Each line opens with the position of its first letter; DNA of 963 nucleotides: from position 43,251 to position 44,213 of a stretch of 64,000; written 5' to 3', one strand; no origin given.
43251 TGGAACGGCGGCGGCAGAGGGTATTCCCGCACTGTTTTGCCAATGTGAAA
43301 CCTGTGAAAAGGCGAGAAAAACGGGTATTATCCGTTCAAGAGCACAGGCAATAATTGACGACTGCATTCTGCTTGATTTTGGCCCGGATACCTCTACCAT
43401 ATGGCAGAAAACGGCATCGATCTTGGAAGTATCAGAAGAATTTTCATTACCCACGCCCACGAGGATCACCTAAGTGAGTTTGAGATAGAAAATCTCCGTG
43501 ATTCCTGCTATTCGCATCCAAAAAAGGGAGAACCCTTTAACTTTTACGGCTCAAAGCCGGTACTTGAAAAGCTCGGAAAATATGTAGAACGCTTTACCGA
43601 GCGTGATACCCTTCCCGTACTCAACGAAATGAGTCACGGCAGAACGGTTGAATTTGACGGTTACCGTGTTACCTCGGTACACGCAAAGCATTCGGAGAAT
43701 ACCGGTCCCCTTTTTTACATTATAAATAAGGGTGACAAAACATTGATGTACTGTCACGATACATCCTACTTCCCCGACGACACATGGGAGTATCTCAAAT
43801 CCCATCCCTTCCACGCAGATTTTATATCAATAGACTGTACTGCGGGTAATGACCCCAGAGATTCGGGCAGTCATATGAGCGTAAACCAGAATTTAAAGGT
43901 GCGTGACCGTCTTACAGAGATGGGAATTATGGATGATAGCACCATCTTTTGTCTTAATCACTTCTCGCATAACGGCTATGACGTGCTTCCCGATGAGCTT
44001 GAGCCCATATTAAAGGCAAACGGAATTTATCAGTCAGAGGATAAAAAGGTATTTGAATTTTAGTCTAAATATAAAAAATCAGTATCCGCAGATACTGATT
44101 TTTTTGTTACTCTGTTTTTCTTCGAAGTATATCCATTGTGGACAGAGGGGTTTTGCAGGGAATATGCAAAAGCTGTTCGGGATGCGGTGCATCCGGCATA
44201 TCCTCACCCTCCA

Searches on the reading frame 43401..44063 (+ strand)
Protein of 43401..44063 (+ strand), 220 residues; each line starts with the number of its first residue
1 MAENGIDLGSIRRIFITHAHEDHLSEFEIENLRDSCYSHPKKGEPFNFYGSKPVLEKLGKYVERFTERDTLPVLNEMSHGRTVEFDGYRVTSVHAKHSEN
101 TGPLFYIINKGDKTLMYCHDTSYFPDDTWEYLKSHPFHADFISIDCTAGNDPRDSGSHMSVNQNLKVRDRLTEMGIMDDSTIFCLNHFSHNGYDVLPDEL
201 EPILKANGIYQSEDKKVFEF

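Call 70: search_protein_families(library=pfam, proteins=[window:43401-44063:+], max_evalue=0.001)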
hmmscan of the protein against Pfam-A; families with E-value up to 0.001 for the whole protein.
window:43401-44063:+ (220 aa): 1 family
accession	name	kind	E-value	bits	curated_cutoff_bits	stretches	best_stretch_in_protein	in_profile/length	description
PF12706.13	Lactamase_B_2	-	3.6e-16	59.8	27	1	7-171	27-190/200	Beta-lactamase superfamily domain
